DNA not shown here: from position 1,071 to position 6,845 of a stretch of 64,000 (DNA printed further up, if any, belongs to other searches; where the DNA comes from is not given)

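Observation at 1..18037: Hybrid NRPS-PKS-NRPS assembly line, only partly in the window, that I cannot match to a characterised cluster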

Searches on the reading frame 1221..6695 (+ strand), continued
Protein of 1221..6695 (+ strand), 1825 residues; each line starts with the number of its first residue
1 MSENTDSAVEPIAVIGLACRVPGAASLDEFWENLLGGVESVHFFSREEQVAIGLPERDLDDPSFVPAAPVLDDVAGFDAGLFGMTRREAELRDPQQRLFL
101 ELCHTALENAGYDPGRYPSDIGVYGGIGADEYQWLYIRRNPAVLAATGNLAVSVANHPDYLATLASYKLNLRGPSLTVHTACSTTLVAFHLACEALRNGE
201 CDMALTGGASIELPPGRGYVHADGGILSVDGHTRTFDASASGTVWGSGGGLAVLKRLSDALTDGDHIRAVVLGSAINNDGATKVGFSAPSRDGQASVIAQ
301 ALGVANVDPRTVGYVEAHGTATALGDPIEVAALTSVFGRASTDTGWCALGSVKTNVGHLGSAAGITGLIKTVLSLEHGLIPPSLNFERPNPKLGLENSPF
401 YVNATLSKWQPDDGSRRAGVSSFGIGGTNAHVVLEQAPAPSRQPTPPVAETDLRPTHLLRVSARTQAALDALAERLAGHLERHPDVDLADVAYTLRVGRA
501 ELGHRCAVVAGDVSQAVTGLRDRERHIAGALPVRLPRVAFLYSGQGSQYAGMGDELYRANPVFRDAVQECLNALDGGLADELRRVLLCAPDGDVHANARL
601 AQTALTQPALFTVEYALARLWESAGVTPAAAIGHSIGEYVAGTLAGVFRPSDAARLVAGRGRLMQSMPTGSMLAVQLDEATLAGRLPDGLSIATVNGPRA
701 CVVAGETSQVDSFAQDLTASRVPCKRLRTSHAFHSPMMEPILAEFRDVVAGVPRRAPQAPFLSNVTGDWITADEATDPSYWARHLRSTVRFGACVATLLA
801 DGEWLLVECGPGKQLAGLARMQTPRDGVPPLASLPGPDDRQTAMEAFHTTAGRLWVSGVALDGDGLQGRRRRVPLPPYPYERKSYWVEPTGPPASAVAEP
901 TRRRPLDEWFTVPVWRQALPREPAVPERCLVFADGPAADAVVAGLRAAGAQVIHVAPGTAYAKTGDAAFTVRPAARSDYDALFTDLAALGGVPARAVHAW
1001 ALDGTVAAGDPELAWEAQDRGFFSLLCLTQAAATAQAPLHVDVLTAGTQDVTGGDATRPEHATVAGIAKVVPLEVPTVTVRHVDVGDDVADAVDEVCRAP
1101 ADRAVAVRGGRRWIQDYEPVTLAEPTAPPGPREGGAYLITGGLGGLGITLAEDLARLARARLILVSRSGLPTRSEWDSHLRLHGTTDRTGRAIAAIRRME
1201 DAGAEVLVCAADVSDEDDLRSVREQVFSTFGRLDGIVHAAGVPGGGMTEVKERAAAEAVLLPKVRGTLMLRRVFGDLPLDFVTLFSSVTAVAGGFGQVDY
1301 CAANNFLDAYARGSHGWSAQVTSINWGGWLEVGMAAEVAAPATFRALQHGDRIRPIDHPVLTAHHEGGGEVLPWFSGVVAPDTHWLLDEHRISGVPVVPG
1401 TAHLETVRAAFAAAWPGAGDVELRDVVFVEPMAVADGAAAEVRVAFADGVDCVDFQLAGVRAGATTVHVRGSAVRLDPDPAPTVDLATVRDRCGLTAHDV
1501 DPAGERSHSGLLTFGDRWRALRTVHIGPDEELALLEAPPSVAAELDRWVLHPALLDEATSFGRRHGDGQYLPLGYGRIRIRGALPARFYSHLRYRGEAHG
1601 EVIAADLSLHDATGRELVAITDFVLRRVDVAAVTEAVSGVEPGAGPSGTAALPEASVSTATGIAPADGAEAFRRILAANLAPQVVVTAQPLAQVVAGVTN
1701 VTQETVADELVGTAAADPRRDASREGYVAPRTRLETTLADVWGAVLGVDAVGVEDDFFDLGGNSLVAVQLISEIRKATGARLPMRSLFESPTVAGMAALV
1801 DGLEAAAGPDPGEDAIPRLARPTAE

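Call 35: find_homologous_proteins(query=window:1221-6695:+, max_evalue=1e-100)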
Query window:1221-6695:+ (1825 aa): 7996 proteins with E <= 1e-100 among 8000 candidates; the best 120 are listed.
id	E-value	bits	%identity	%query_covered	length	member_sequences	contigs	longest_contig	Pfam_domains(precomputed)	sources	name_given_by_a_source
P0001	0.0e+0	3482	85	100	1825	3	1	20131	PF08659.17,PF22336.3,PF00109.33,PF21394.4,PF21089.4,PF22621.3,PF00550.32,PF16197.12,PF00698.27,PF14765.13,PF00106.32,PF02801.29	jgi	jgi:phthiocerol/phenolphthiocerol synthesis type-I polyketide synthase E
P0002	0.0e+0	2631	67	99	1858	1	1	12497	PF08659.17,PF22336.3,PF00109.33,PF21394.4,PF21089.4,PF22621.3,PF00550.32,PF13561.13,PF16197.12,PF00698.27,PF14765.13,PF00106.32,PF02801.29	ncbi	-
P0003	0.0e+0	2620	67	99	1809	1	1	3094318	PF08659.17,PF22336.3,PF00109.33,PF21394.4,PF21089.4,PF22621.3,PF00550.32,PF16197.12,PF00698.27,PF14765.13,PF00106.32,PF02801.29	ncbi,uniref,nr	ncbi:acyl transferase domain-containing protein/acyl carrier protein [Allocatelliglobosispora scoria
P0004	0.0e+0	2594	68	100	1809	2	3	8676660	PF08659.17,PF22336.3,PF00109.33,PF21394.4,PF21089.4,PF22621.3,PF00550.32,PF13561.13,PF16197.12,PF00698.27,PF14765.13,PF00106.32,PF02801.29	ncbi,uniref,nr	ncbi:type I polyketide synthase [Longispora fulva]|uniref:Acyl transferase domain-containing protein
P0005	0.0e+0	2571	66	100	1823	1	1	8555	PF08659.17,PF22336.3,PF00109.33,PF21394.4,PF21089.4,PF22621.3,PF00550.32,PF13561.13,PF16197.12,PF00698.27,PF14765.13,PF00106.32,PF02801.29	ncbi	ncbi:MAG: SDR family NAD(P)-dependent oxidoreductase [Micromonosporaceae bacterium]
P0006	0.0e+0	2564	66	100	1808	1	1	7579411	PF08659.17,PF22336.3,PF00109.33,PF21394.4,PF21089.4,PF22621.3,PF00550.32,PF13561.13,PF16197.12,PF00698.27,PF14765.13,PF00106.32,PF02801.29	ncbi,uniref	ncbi:SDR family NAD(P)-dependent oxidoreductase [Longispora sp. K20-0274]|uniref:type I polyketide s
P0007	0.0e+0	2545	65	100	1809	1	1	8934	PF08659.17,PF22336.3,PF00109.33,PF21394.4,PF21089.4,PF22621.3,PF00550.32,PF13561.13,PF16197.12,PF00698.27,PF14765.13,PF00106.32,PF02801.29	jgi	jgi:acyl transferase domain-containing protein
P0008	0.0e+0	2544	66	100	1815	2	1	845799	PF08659.17,PF22336.3,PF00109.33,PF21394.4,PF21089.4,PF22621.3,PF00550.32,PF13561.13,PF16197.12,PF00698.27,PF14765.13,PF00106.32,PF02801.29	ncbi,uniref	ncbi:SDR family NAD(P)-dependent oxidoreductase [Longispora sp. NPDC051575]|uniref:type I polyketide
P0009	0.0e+0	2537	65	100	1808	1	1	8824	PF08659.17,PF22336.3,PF00109.33,PF21394.4,PF21089.4,PF22621.3,PF00550.32,PF16197.12,PF00698.27,PF14765.13,PF00106.32,PF02801.29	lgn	-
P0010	0.0e+0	2528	64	100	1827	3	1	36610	PF08659.17,PF22336.3,PF00109.33,PF21394.4,PF21089.4,PF22621.3,PF00550.32,PF13561.13,PF16197.12,PF00698.27,PF14765.13,PF00106.32,PF02801.29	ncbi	-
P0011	0.0e+0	2446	64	98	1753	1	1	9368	PF08659.17,PF22336.3,PF00109.33,PF21089.4,PF22621.3,PF00550.32,PF13561.13,PF16197.12,PF00698.27,PF14765.13,PF00106.32,PF02801.29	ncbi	-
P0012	0.0e+0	2405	45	71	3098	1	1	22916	PF08659.17,PF22336.3,PF00109.33,PF21394.4,PF22621.3,PF00550.32,PF13561.13,PF00108.30,PF16197.12,PF00698.27,PF00106.32,PF02801.29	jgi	jgi:acyl transferase domain-containing protein/acyl carrier protein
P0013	0.0e+0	2395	47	73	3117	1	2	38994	PF08659.17,PF22336.3,PF00109.33,PF21394.4,PF22621.3,PF00550.32,PF13561.13,PF00108.30,PF16197.12,PF00698.27,PF00106.32,PF02801.29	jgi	jgi:acyl transferase domain-containing protein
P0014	0.0e+0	2384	46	73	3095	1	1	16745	PF08659.17,PF22336.3,PF00109.33,PF21394.4,PF22621.3,PF00550.32,PF13561.13,PF00108.30,PF16197.12,PF00698.27,PF00106.32,PF02801.29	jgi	jgi:acyl transferase domain-containing protein/acyl carrier protein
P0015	0.0e+0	2357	47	73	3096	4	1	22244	PF08659.17,PF22336.3,PF00109.33,PF21394.4,PF22621.3,PF00550.32,PF13561.13,PF00108.30,PF16197.12,PF00698.27,PF00106.32,PF02801.29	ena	-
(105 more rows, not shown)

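Call 36: find_encoding_contigs(protein=P0001, flank=10000, max_places=3)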
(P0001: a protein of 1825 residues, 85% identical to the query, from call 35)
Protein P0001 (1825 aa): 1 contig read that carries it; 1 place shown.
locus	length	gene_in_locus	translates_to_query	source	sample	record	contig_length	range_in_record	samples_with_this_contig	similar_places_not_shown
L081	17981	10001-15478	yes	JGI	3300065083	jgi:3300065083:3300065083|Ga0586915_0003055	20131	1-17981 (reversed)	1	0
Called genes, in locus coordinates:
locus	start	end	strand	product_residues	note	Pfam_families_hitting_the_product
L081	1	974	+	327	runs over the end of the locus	PF01544:CorA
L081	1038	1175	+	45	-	-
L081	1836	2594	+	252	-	PF00975:Thioesterase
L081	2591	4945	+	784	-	PF04738:Lant_dehydr_N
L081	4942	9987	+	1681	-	PF00501:AMP-binding, PF13193:AMP-binding_C, PF00550:PP-binding, PF00668:Condensation, PF00501:AMP-binding, PF13193:AMP-binding_C, PF00550:PP-binding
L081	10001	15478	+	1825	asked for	PF00109:ketoacyl-synt, PF02801:Ketoacyl-synt_C, PF16197:KAsynt_C_assoc, PF22336:RhiE-like_linker, PF22621:CurL-like_PKS_C, PF00698:Acyl_transf_1, PF21394:Beta-ketacyl_N, PF08659:KR, +4 more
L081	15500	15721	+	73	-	PF03621:MbtH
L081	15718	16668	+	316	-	PF02668:TauD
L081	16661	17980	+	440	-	?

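Call 37: find_encoding_contigs(protein=P0004, flank=10000, max_places=2)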
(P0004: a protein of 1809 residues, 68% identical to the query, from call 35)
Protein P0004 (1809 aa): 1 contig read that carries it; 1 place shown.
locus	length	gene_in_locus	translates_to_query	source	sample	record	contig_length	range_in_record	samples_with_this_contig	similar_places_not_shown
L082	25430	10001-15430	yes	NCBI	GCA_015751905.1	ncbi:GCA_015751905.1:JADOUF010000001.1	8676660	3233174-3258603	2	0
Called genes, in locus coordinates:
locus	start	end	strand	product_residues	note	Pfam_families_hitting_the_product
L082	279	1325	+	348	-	-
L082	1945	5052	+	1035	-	PF00975:Thioesterase, PF04738:Lant_dehydr_N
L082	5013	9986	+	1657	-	PF00501:AMP-binding, PF13193:AMP-binding_C (weak), PF00550:PP-binding, PF00668:Condensation, PF00501:AMP-binding, PF13193:AMP-binding_C, PF00550:PP-binding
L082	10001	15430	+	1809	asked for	PF00109:ketoacyl-synt, PF02801:Ketoacyl-synt_C, PF16197:KAsynt_C_assoc, PF22336:RhiE-like_linker, PF22621:CurL-like_PKS_C, PF00698:Acyl_transf_1, PF21394:Beta-ketacyl_N, PF00106:adh_short, +5 more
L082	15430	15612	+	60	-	PF03621:MbtH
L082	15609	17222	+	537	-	PF00668:Condensation, PF00550:PP-binding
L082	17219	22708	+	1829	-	PF00668:Condensation, PF00501:AMP-binding, PF00550:PP-binding, PF00975:Thioesterase, PF05977:MFS_3, PF07690:MFS_1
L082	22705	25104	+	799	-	PF00501:AMP-binding, PF13193:AMP-binding_C, PF00550:PP-binding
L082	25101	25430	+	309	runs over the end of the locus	PF02668:TauD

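Call 55: search_solved_structures(query=L081:2591-4942:+, max_evalue=0.01)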
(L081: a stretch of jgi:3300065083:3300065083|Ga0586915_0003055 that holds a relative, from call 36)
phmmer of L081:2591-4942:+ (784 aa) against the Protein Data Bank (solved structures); distinct sequences matched with E-value up to 0.01: 0.

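Call 56: search_protein_families(library=ncbifam, proteins=[L081:2591-4942:+, L081:1836-2591:+], max_evalue=0.00001)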
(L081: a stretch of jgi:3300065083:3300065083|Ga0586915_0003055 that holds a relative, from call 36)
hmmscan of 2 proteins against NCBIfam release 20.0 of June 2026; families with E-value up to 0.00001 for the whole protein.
L081:2591-4942:+ (784 aa): 0 families

L081:1836-2591:+ (252 aa): 0 families

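Call 77: search_protein_families(library=pfam, proteins=[L009:4416-6809:+, L009:2-1396:+, L018:3345-6860:+, L082:22705-25101:+, L081:2591-4942:+, L014:6074-11962:+], max_evalue=0.0001)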
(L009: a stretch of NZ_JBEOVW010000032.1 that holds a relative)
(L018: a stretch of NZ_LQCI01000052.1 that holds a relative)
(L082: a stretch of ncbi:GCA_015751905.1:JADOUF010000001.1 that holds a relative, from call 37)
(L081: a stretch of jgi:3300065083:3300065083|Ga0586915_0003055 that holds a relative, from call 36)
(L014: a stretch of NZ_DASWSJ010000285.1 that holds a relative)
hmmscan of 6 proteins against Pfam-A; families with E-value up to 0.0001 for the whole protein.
L009:4416-6809:+ (798 aa): 1 family
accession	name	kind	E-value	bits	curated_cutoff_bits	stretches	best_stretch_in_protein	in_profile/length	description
PF04738.18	Lant_dehydr_N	-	1.1e-33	116.8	28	2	104-539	1-425/649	Lantibiotic dehydratase, N terminus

L009:2-1396:+ (465 aa): 6 families
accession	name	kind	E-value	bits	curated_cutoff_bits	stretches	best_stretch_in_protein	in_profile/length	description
PF02801.28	Ketoacyl-synt_C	-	8.6e-39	132.7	20.8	1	156-273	1-118/119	Beta-ketoacyl synthase, C-terminal domain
PF00109.32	ketoacyl-synt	-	5.7e-30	105.2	20.8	1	8-148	116-252/252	Beta-ketoacyl synthase, N-terminal domain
PF16197.11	KAsynt_C_assoc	-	1.9e-18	67.3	33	1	276-387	1-110/111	Ketoacyl-synthetase C-terminal extension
PF22621.2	CurL-like_PKS_C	-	5.2e-13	49.2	27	1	337-399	1-64/64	CurL-like, PKS C-terminal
PF22336.2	RhiE-like_linker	-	3.2e-12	46.7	27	1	342-405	3-66/67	RhiE-like, KS-MAT linker domain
PF00108.29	Thiolase_N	-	2.6e-06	27.4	26.4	1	55-100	65-112/260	Thiolase, N-terminal domain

L018:3345-6860:+ (1172 aa): 9 families
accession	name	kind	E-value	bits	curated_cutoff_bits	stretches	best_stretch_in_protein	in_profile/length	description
PF00501.34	AMP-binding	-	3.2e-62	211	29.9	1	38-374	2-384/384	AMP-binding enzyme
PF00109.32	ketoacyl-synt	-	5.4e-62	210.1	20.8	1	605-852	4-252/252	Beta-ketoacyl synthase, N-terminal domain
PF02801.28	Ketoacyl-synt_C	-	4.5e-40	136.8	20.8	1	860-976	1-118/119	Beta-ketoacyl synthase, C-terminal domain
PF16197.11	KAsynt_C_assoc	-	5.6e-14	52.9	33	1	979-1088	1-110/111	Ketoacyl-synthetase C-terminal extension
PF00550.31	PP-binding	-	1.5e-10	41.6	20.8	1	520-584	1-67/67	Phosphopantetheine attachment site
PF22621.2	CurL-like_PKS_C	-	3.6e-10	40.1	27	1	1040-1100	2-64/64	CurL-like, PKS C-terminal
PF22336.2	RhiE-like_linker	-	5.1e-09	36.4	27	1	1044-1106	3-66/67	RhiE-like, KS-MAT linker domain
PF13193.12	AMP-binding_C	-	4.6e-07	31.1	24.5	1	426-495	1-76/76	AMP-binding enzyme C-terminal domain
PF00108.29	Thiolase_N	-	8.9e-06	25.7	26.4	1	760-806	64-112/260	Thiolase, N-terminal domain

L082:22705-25101:+ (799 aa): 3 families
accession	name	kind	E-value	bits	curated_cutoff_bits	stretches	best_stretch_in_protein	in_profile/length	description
PF00501.34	AMP-binding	-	2.5e-78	264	29.9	1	212-571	1-383/384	AMP-binding enzyme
PF13193.12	AMP-binding_C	-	2.2e-11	44.9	24.5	1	629-702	1-76/76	AMP-binding enzyme C-terminal domain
PF00550.31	PP-binding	-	1.7e-09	38.2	20.8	1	732-792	2-66/67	Phosphopantetheine attachment site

L081:2591-4942:+ (784 aa): 1 family
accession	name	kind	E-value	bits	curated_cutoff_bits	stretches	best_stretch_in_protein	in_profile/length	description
PF04738.18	Lant_dehydr_N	-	7.1e-34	117.4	28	1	79-722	2-646/649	Lantibiotic dehydratase, N terminus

L014:6074-11962:+ (1963 aa): 4 families
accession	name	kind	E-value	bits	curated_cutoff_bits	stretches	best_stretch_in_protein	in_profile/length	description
PF00668.25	Condensation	-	4.4e-78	263.4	30.6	1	1393-1815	7-440/456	Condensation domain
PF00501.34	AMP-binding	-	1e-72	245.5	29.9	1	817-1148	3-384/384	AMP-binding enzyme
PF00550.31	PP-binding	-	5.9e-25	87.7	20.8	2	1861-1923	3-67/67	Phosphopantetheine attachment site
PF13193.12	AMP-binding_C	-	4.7e-08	34.3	24.5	1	1207-1272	1-69/76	AMP-binding enzyme C-terminal domain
